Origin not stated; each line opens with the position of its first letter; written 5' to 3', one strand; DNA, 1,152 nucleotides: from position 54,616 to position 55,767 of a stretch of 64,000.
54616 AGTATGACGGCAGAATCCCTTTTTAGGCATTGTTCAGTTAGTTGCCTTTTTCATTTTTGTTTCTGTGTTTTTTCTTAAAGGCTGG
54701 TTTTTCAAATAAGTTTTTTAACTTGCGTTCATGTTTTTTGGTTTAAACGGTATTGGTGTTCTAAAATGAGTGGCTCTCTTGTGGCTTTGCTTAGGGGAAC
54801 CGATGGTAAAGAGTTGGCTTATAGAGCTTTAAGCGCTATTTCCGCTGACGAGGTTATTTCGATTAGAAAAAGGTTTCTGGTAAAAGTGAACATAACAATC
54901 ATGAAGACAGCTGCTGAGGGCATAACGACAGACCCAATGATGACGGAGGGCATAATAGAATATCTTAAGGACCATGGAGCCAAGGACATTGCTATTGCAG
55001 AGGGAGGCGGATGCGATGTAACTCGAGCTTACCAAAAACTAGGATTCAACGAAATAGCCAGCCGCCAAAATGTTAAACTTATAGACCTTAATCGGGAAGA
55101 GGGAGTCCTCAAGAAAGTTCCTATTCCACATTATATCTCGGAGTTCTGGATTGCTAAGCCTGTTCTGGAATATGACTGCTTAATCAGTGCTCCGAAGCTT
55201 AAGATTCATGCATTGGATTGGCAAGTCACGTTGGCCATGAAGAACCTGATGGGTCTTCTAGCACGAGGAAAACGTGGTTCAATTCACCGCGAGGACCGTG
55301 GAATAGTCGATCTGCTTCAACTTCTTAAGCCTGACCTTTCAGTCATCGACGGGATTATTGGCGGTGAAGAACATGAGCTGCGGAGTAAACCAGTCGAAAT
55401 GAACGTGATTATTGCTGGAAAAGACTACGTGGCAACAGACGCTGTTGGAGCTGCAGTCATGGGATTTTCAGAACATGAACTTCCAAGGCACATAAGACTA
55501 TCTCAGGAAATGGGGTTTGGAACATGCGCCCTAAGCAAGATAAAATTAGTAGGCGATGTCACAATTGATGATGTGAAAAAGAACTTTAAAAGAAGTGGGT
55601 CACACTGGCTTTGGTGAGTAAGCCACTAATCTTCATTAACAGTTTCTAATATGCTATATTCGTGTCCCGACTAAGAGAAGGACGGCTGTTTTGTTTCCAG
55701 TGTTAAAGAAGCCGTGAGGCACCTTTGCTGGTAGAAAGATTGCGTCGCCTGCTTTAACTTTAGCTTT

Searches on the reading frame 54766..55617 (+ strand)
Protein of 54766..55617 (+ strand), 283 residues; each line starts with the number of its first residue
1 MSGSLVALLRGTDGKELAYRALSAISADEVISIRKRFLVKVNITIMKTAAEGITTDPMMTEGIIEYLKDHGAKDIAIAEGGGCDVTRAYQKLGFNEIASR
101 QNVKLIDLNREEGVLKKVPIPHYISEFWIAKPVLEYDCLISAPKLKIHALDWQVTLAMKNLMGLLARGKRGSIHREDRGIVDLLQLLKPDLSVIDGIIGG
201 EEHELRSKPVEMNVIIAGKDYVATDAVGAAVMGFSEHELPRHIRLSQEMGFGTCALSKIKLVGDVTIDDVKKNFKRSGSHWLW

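Call 9: search_protein_families(library=pfam, proteins=[window:54766-55617:+])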
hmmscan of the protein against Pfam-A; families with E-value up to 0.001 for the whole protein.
window:54766-55617:+ (283 aa): 1 family
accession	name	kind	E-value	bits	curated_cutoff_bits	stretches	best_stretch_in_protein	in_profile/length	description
PF04015.17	DUF362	-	1.5e-44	152.9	24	1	38-229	2-199/200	Domain of unknown function (DUF362)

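Call 12: find_encoding_contigs(protein=window:54766-55617:+, flank=3000, max_places=8)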
Protein window:54766-55617:+ (283 aa): 8 contigs read that carry it; 5 places shown.
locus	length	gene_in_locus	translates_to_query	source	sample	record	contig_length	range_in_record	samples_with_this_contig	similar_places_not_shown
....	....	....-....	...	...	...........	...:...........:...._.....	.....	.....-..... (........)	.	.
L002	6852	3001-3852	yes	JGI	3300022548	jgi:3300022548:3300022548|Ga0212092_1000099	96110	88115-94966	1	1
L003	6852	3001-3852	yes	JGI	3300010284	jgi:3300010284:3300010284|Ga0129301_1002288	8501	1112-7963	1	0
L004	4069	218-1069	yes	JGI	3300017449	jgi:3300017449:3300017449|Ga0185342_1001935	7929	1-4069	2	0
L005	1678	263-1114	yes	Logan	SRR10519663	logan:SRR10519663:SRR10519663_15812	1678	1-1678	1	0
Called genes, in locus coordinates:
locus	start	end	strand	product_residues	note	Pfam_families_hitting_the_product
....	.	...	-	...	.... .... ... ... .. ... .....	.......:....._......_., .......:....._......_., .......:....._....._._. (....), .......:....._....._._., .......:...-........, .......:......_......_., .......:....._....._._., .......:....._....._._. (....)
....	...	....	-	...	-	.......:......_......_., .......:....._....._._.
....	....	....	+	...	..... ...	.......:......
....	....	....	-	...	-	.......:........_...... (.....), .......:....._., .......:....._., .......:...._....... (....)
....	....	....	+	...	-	-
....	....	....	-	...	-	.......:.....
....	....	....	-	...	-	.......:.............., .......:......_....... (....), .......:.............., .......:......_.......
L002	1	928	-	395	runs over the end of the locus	PF08323:Glyco_transf_5, PF13439:Glyco_transf_4, PF13477:Glyco_trans_4_2 (weak), PF13579:Glyco_trans_4_4, PF20706:GT4-conflict, PF00534:Glycos_transf_1, PF13692:Glyco_trans_1_4, PF13524:Glyco_trans_1_2 (weak)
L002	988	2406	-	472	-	PF00534:Glycos_transf_1, PF13692:Glyco_trans_1_4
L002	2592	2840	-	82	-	-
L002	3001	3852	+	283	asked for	PF04015:DUF362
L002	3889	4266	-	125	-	PF01050:MannoseP_isomer (faint), PF00190:Cupin_1, PF07883:Cupin_2, PF02311:AraC_binding (weak)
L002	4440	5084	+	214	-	-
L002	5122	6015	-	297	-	PF00701:DHDPS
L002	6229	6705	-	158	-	PF00881:Nitroreductase, PF14512:TM1586_NiRdase (weak), PF00881:Nitroreductase, PF14512:TM1586_NiRdase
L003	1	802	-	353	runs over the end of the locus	PF13439:Glyco_transf_4, PF13579:Glyco_trans_4_4, PF08323:Glyco_transf_5 (weak), PF20706:GT4-conflict, PF00534:Glycos_transf_1, PF13692:Glyco_trans_1_4, PF13524:Glyco_trans_1_2 (weak)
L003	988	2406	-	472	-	PF00534:Glycos_transf_1, PF13692:Glyco_trans_1_4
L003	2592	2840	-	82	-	-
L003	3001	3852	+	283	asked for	PF04015:DUF362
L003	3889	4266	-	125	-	PF01050:MannoseP_isomer (faint), PF00190:Cupin_1, PF07883:Cupin_2, PF02311:AraC_binding (weak)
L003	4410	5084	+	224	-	-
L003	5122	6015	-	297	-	PF00701:DHDPS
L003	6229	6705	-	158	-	PF00881:Nitroreductase, PF14512:TM1586_NiRdase (weak), PF00881:Nitroreductase, PF14512:TM1586_NiRdase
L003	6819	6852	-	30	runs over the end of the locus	-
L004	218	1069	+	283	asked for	PF04015:DUF362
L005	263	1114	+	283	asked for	PF04015:DUF362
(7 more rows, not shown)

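Call 45: find_homologous_proteins(query=window:54766-55617:+, max_evalue=1e-40)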
Query window:54766-55617:+ (283 aa): 30 proteins with E <= 1e-40 among 2559 candidates.
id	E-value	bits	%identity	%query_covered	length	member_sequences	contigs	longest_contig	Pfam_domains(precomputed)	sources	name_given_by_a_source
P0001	1.7e-165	567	90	100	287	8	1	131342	PF04015.18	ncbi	ncbi:MAG: DUF362 domain-containing protein [Candidatus Bathyarchaeia archaeon]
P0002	1.4e-146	505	78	100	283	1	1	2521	PF04015.18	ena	-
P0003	1.8e-145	502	78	100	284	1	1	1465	PF04015.18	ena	-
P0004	3.9e-145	501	78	100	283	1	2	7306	PF04015.18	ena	-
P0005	7.1e-145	500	78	100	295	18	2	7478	PF04015.18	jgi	jgi:uncharacterized protein (DUF362 family)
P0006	1.5e-144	499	77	100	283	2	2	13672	PF04015.18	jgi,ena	-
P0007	1.8e-144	498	76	100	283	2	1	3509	PF04015.18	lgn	-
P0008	5.7e-144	497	76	100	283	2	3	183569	PF04015.18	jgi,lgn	jgi:uncharacterized protein (DUF362 family)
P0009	6.5e-144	497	77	99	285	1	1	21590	PF04015.18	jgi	jgi:uncharacterized protein (DUF362 family)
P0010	7.1e-144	496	76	100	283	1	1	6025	PF04015.18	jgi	jgi:uncharacterized protein (DUF362 family)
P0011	7.6e-143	493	76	100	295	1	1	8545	PF04015.18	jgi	jgi:uncharacterized protein (DUF362 family)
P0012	2.7e-142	491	76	100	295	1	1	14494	PF04015.18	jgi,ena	jgi:uncharacterized protein (DUF362 family)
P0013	2.8e-142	491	77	100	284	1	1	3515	PF04015.18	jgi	jgi:uncharacterized protein (DUF362 family)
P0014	1.1e-141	489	75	100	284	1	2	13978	PF04015.18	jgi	jgi:uncharacterized protein (DUF362 family)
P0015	4.3e-141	487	75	99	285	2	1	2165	PF04015.18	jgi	jgi:uncharacterized protein (DUF362 family)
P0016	1.2e-140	486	75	100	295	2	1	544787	PF04015.18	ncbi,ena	-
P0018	7.4e-140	483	74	100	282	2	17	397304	PF04015.18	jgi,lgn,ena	jgi:uncharacterized protein (DUF362 family)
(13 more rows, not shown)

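Call 46: find_encoding_contigs(protein=P0001, flank=3000, max_places=2)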
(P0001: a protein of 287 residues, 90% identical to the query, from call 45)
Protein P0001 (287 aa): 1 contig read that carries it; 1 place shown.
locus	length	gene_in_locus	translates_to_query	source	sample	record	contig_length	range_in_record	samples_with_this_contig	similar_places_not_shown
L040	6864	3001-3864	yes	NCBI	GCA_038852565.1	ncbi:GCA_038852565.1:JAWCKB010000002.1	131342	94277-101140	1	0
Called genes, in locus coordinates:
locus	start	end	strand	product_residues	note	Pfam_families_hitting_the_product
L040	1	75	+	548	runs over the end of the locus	PF00118:Cpn60_TCP1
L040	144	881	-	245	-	-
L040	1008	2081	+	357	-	PF00850:Hist_deacetyl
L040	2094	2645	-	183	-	PF00857:Isochorismatase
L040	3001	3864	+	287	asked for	PF04015:DUF362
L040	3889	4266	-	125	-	PF00190:Cupin_1, PF07883:Cupin_2, PF02311:AraC_binding (weak)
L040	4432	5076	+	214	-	-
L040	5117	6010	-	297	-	PF00701:DHDPS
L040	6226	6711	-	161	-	PF00881:Nitroreductase, PF14512:TM1586_NiRdase (weak), PF00881:Nitroreductase, PF14512:TM1586_NiRdase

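Call 47: find_encoding_contigs(protein=P0008, flank=3000, max_places=2)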
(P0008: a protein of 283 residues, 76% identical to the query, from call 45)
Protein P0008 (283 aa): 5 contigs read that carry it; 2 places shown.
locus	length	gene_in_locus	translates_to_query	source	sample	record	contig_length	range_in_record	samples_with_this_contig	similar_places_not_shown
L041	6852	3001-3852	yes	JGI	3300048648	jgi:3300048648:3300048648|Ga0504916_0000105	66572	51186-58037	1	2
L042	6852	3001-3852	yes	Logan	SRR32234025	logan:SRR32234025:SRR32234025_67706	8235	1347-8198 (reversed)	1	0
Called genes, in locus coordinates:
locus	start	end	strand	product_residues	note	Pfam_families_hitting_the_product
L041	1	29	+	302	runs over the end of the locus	PF00005:ABC_tran, PF02463:SMC_N (faint), PF13304:AAA_21 (faint)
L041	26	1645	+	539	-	PF10633:NPCBM_assoc (faint), PF14728:PTHB1_GAE (faint)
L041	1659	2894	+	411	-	PF12704:MacB_PCD, PF02687:FtsX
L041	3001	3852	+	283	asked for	PF04015:DUF362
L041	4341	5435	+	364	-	-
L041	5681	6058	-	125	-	PF01050:MannoseP_isomer (weak), PF00190:Cupin_1, PF07883:Cupin_2, PF02311:AraC_binding (faint)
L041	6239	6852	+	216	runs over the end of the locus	-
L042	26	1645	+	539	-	PF10633:NPCBM_assoc (faint), PF14728:PTHB1_GAE (faint)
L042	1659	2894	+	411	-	PF12704:MacB_PCD, PF02687:FtsX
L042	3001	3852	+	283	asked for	PF04015:DUF362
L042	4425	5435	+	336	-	-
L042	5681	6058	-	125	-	PF01050:MannoseP_isomer (weak), PF00190:Cupin_1, PF07883:Cupin_2, PF02311:AraC_binding (faint)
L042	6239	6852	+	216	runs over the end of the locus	-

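Call 48: find_encoding_contigs(protein=P0016, flank=3000, max_places=2)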
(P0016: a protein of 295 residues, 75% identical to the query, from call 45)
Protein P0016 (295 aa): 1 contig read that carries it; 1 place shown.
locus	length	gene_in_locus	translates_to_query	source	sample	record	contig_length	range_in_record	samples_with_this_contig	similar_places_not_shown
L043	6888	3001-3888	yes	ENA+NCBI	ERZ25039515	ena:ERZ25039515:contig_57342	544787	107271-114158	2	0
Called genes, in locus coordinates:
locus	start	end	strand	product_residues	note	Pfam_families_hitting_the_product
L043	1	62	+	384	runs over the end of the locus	PF00005:ABC_tran, PF02463:SMC_N (weak), PF13304:AAA_21 (faint)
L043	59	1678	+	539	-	PF14728:PTHB1_GAE (faint)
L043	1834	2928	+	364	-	PF02687:FtsX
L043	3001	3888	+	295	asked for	PF04015:DUF362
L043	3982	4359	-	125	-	PF01050:MannoseP_isomer (weak), PF00190:Cupin_1, PF02311:AraC_binding (weak), PF07883:Cupin_2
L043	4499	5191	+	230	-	-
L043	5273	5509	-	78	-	-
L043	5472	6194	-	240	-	PF00701:DHDPS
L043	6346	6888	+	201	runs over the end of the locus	PF00881:Nitroreductase, PF14512:TM1586_NiRdase (faint), PF00881:Nitroreductase (weak)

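Call 49: find_encoding_contigs(protein=P0018, flank=3000, max_places=2)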
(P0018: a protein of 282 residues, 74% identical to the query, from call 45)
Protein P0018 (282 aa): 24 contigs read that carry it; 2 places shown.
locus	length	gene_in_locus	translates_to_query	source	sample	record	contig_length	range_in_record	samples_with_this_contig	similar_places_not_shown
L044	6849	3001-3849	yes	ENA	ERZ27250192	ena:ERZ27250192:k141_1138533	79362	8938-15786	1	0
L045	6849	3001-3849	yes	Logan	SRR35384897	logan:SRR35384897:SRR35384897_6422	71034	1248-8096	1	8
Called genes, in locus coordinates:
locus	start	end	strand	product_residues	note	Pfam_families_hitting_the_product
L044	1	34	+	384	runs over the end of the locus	PF00005:ABC_tran, PF02463:SMC_N (faint), PF13304:AAA_21 (faint)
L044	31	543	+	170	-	-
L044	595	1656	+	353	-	PF07705:CARDB (faint)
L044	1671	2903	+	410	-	PF12704:MacB_PCD, PF02687:FtsX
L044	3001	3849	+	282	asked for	PF04015:DUF362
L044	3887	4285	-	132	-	PF00190:Cupin_1, PF07883:Cupin_2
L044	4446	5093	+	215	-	-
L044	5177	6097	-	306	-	PF00701:DHDPS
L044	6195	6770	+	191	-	PF14512:TM1586_NiRdase (faint), PF00881:Nitroreductase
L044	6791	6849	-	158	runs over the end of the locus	PF00881:Nitroreductase, PF14512:TM1586_NiRdase (weak), PF00881:Nitroreductase, PF14512:TM1586_NiRdase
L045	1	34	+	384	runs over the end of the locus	PF00005:ABC_tran, PF02463:SMC_N (faint), PF13304:AAA_21 (faint)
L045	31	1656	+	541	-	PF10633:NPCBM_assoc (faint)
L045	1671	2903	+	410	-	PF12704:MacB_PCD, PF02687:FtsX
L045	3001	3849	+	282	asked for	PF04015:DUF362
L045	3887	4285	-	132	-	PF00190:Cupin_1, PF07883:Cupin_2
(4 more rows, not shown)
